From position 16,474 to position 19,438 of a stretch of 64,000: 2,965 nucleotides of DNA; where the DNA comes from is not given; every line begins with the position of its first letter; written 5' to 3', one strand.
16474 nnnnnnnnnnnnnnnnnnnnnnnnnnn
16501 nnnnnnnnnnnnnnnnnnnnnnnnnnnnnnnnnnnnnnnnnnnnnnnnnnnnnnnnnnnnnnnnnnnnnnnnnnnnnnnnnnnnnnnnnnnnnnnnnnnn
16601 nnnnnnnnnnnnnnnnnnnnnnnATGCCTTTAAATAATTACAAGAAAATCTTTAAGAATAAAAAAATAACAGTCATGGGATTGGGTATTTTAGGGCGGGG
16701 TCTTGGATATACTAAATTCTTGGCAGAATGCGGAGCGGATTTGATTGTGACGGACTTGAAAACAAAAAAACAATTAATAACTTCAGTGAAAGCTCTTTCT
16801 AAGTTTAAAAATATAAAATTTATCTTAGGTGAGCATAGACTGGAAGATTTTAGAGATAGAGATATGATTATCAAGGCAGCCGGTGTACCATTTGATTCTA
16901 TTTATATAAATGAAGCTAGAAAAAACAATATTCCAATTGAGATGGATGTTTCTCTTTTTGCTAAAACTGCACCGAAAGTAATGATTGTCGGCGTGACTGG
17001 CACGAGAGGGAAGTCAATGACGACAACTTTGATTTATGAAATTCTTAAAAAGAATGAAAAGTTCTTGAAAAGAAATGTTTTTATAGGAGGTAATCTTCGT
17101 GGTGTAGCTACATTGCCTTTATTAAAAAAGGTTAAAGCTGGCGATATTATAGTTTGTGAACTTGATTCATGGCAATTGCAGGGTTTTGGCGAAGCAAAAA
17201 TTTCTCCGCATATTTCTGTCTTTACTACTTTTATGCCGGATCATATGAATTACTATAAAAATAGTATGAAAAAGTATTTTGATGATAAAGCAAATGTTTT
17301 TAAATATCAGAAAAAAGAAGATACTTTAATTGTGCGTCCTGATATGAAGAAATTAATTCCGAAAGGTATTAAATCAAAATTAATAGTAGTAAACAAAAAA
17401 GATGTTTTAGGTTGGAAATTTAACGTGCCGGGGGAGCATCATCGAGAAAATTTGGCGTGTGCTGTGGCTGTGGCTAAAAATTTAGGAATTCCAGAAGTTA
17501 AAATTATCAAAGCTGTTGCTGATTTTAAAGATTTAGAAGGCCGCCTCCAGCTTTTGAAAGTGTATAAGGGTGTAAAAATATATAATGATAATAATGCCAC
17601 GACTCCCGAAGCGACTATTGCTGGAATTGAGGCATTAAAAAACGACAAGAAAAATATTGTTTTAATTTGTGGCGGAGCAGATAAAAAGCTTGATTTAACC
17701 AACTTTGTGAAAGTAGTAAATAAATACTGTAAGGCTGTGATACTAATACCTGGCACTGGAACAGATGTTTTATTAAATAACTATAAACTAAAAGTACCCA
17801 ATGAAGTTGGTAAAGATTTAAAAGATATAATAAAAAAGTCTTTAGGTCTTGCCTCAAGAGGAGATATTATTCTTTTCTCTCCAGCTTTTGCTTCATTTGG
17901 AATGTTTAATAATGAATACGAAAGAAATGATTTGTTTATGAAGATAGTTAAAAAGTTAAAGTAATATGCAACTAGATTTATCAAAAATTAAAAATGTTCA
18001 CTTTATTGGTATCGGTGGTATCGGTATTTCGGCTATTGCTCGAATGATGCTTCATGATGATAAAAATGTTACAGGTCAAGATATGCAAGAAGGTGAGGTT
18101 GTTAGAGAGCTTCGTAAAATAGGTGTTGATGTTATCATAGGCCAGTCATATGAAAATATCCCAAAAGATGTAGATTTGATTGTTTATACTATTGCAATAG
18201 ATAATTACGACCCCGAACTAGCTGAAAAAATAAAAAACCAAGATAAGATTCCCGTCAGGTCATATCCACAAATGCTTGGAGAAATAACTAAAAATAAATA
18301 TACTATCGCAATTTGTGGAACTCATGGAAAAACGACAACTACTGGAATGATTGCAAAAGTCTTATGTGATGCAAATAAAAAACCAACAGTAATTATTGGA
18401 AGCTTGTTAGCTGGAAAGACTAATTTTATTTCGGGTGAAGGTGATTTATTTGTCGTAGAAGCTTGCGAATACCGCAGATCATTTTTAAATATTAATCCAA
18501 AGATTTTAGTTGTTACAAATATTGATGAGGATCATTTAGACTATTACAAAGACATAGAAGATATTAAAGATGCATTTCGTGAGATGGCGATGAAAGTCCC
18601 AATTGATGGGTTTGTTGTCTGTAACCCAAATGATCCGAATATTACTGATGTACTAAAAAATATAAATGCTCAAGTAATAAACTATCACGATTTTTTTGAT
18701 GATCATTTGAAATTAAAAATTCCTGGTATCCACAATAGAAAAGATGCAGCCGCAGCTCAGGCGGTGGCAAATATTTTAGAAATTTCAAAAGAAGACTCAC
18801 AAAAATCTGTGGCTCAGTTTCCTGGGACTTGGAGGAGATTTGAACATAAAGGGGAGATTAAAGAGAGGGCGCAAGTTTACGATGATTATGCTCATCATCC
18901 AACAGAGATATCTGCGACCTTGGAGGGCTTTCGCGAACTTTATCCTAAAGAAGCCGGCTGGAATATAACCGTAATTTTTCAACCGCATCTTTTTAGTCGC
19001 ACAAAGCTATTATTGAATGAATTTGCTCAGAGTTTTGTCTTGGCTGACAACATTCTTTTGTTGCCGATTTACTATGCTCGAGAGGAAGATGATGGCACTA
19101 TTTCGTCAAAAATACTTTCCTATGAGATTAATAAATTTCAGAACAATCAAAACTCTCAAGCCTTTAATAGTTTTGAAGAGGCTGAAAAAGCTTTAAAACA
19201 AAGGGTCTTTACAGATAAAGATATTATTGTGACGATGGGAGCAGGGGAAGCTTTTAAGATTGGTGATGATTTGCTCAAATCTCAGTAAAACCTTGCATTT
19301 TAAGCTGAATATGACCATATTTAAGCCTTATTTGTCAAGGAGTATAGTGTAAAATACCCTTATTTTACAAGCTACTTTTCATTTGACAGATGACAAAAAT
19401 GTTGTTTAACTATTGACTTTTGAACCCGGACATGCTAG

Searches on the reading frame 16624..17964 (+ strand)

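Call 7: search_protein_families(library=pfam, proteins=[window:16624-17964:+], max_evalue=0.001)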
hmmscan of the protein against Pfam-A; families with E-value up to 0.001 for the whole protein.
window:16624-17964:+ (446 aa): 3 families
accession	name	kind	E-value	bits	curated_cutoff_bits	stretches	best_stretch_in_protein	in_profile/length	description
PF08245.18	Mur_ligase_M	-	4.1e-17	63.2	24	1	124-245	1-132/200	Mur ligase middle domain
PF02875.26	Mur_ligase_C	-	9.9e-12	46.2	28.4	1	306-421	1-126/127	Mur ligase, glutamate ligase domain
PF21799.2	MurD-like_N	-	1.4e-07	32.2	27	1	13-105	1-86/88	Mur ligase MurD-like, N-terminal domain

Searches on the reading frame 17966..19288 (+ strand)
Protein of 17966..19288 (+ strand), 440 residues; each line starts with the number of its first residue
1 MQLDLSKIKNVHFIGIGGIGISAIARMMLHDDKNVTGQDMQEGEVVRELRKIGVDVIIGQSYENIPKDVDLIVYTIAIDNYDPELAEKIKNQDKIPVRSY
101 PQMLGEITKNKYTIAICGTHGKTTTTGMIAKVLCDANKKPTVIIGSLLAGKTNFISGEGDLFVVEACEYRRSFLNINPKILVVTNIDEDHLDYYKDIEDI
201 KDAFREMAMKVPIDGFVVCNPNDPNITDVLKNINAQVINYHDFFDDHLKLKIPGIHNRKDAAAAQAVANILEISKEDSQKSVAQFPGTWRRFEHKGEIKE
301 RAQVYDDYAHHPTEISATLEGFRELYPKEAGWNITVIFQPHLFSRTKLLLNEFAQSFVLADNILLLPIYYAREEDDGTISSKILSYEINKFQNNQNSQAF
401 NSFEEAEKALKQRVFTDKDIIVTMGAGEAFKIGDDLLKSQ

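Call 7: search_protein_families(library=pfam, proteins=[window:17966-19288:+], max_evalue=0.001)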
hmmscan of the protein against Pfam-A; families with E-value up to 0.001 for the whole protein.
window:17966-19288:+ (440 aa): 3 families
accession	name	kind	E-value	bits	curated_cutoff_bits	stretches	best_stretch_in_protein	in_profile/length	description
PF08245.18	Mur_ligase_M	-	1.5e-19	71.2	24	1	116-240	1-145/200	Mur ligase middle domain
PF01225.30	Mur_ligase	-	3.3e-17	63.1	21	1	11-112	2-95/95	Mur ligase family, catalytic domain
PF02875.26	Mur_ligase_C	-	4.4e-16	60.3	28.4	1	290-427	1-127/127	Mur ligase, glutamate ligase domain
